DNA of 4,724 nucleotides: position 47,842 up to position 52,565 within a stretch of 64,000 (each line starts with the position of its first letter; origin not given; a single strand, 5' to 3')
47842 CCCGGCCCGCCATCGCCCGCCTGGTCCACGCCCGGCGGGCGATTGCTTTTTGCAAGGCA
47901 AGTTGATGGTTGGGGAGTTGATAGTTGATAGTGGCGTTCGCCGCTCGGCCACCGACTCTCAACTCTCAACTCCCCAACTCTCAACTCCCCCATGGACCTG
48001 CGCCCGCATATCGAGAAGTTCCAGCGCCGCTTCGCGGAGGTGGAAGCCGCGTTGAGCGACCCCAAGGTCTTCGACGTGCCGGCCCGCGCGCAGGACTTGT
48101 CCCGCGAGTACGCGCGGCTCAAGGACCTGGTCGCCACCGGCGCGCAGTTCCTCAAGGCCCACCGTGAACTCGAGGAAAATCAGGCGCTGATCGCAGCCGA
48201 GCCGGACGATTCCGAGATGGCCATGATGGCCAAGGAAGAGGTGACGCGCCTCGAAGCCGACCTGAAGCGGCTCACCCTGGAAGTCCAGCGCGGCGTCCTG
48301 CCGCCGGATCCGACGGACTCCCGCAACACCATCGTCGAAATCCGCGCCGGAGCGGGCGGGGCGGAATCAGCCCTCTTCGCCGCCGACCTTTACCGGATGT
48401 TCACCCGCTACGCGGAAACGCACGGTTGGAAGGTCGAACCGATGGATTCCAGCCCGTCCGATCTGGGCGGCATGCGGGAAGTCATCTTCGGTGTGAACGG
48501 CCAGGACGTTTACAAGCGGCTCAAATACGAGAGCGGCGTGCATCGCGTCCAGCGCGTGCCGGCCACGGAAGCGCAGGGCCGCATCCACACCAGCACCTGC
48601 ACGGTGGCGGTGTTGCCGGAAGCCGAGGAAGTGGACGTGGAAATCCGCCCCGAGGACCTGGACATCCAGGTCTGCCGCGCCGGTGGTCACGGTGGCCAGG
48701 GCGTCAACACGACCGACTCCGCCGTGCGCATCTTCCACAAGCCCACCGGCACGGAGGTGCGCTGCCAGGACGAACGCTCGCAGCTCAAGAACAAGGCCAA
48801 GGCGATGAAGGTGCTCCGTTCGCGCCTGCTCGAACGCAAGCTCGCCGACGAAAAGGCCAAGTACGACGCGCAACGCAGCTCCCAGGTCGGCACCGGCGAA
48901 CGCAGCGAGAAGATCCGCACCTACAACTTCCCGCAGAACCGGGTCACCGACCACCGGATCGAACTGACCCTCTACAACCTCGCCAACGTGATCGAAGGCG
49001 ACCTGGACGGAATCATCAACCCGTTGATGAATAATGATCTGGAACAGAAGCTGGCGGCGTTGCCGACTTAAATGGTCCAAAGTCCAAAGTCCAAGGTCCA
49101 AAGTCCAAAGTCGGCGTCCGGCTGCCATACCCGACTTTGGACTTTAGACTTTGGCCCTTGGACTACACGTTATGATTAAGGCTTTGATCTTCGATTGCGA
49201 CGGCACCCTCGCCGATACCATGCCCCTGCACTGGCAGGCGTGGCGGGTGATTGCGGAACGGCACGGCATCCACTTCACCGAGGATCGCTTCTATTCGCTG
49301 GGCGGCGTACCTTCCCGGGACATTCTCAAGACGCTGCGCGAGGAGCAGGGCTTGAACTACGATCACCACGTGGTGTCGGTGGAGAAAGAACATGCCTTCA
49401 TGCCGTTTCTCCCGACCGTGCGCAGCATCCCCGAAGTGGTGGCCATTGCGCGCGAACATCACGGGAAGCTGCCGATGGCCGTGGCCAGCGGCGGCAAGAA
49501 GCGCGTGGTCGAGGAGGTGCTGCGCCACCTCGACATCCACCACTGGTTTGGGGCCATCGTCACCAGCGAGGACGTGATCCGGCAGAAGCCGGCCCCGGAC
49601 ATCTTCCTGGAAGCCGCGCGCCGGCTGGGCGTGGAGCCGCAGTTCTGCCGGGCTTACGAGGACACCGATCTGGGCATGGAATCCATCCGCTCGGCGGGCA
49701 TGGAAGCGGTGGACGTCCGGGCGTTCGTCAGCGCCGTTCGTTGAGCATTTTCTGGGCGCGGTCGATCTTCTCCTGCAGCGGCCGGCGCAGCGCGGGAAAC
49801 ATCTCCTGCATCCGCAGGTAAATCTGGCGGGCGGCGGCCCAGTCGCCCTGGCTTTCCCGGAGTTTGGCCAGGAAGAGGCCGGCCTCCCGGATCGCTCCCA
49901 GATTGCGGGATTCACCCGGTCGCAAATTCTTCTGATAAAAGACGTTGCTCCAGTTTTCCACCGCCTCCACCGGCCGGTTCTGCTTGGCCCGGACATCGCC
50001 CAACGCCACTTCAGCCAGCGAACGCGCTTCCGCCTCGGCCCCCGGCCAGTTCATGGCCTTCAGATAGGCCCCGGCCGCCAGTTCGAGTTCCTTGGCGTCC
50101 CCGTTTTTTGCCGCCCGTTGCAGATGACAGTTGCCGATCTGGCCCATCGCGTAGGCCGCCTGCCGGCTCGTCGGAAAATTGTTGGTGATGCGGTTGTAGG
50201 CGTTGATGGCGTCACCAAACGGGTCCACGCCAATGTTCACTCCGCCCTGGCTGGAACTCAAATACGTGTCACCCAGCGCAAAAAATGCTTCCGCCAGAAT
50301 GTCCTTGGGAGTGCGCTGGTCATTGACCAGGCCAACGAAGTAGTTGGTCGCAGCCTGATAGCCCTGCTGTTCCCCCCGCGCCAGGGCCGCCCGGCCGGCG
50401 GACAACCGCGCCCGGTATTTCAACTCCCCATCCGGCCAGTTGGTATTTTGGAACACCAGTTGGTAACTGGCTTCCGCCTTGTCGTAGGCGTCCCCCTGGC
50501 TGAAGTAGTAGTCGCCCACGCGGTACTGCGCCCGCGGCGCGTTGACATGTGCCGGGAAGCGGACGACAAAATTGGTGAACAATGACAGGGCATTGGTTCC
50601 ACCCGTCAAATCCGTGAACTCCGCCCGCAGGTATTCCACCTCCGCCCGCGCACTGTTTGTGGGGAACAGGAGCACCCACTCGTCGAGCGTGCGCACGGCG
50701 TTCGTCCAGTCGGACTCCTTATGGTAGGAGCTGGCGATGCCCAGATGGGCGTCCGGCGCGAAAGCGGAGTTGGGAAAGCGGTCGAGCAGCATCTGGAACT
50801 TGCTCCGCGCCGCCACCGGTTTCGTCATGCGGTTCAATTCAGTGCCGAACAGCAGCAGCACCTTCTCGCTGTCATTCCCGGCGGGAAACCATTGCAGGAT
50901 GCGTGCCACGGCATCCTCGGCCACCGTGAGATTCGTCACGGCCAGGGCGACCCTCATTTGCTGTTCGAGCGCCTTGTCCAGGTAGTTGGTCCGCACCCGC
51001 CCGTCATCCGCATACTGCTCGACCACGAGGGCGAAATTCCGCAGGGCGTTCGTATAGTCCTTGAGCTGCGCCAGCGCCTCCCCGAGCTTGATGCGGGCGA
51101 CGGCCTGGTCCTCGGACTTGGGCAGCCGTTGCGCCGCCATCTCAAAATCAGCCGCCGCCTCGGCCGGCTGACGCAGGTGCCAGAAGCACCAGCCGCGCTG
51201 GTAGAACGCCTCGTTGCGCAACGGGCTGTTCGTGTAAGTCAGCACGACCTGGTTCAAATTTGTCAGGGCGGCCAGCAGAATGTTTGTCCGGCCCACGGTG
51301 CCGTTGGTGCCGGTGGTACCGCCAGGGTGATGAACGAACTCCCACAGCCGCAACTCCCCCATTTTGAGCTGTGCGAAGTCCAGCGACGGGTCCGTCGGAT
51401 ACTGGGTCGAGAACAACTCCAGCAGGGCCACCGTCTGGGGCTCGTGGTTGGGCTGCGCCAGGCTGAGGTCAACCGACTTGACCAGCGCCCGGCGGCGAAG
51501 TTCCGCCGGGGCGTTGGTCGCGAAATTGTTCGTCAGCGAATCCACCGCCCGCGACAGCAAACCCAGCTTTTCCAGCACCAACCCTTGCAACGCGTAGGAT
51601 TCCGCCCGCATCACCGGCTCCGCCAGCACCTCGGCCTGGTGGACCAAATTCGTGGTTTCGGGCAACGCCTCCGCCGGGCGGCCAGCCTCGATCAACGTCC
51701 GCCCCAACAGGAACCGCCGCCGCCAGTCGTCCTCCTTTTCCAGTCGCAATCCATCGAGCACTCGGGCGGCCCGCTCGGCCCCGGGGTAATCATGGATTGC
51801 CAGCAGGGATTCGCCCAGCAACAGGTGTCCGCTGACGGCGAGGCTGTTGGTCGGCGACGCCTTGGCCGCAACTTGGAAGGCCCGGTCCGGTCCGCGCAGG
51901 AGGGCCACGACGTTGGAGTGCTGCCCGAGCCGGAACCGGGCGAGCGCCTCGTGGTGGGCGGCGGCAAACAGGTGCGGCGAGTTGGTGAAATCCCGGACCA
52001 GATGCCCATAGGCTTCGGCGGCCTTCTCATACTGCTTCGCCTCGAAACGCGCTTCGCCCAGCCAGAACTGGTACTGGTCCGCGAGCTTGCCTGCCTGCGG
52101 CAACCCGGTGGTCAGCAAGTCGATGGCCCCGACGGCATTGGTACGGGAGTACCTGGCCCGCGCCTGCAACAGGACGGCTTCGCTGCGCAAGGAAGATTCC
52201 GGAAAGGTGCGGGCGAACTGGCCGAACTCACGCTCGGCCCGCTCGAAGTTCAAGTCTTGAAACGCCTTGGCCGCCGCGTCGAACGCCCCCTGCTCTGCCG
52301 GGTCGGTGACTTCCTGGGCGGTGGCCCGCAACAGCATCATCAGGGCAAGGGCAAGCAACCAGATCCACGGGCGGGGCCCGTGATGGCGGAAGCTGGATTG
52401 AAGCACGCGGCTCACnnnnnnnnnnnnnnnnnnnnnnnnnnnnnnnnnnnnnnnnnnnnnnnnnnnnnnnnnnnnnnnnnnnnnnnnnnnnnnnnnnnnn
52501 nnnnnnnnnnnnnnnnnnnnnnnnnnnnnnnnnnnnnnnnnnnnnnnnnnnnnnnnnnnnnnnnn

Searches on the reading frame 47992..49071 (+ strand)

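Call 30: search_protein_families(library=pfam, proteins=[window:47992-49071:+], max_evalue=0.00001)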
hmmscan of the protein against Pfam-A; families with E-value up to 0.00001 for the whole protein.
window:47992-49071:+ (359 aa): 2 families
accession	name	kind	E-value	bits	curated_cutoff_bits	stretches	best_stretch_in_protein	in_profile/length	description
PF03462.23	PCRF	-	9.1e-70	234.9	24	1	11-205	2-194/194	PCRF domain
PF00472.26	RF-1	-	3.9e-41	140.1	35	1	212-322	1-116/116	RF-1 domain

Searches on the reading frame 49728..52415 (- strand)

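Call 30: search_protein_families(library=pfam, proteins=[window:49728-52415:-], max_evalue=0.00001)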
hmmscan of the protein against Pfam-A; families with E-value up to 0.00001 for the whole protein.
window:49728-52415:- (895 aa): 8 families
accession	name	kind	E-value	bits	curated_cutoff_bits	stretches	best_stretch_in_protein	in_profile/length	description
PF13174.12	TPR_6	-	1.3e-22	79.3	26.3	0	116-146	3-33/33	Tetratricopeptide repeat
PF13525.12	YfiO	-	9.8e-15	55.3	25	1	535-598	23-86/203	Outer membrane lipoprotein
PF13432.12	TPR_16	-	5.9e-13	49.4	32.7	0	382-434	15-64/65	Tetratricopeptide repeat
PF07719.23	TPR_2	-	9.5e-12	44.5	27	0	402-433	2-33/34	Tetratricopeptide repeat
PF00515.34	TPR_1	-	7.8e-09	35.4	27.8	0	402-433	2-33/34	Tetratricopeptide repeat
PF14559.12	TPR_19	-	2.9e-07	31.1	25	0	415-475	5-62/68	Tetratricopeptide repeat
PF13428.12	TPR_14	-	1.2e-06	29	23.5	0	844-881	2-39/44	Tetratricopeptide repeat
PF13181.12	TPR_8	-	3.7e-06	27.1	25.7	0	441-466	4-29/34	Tetratricopeptide repeat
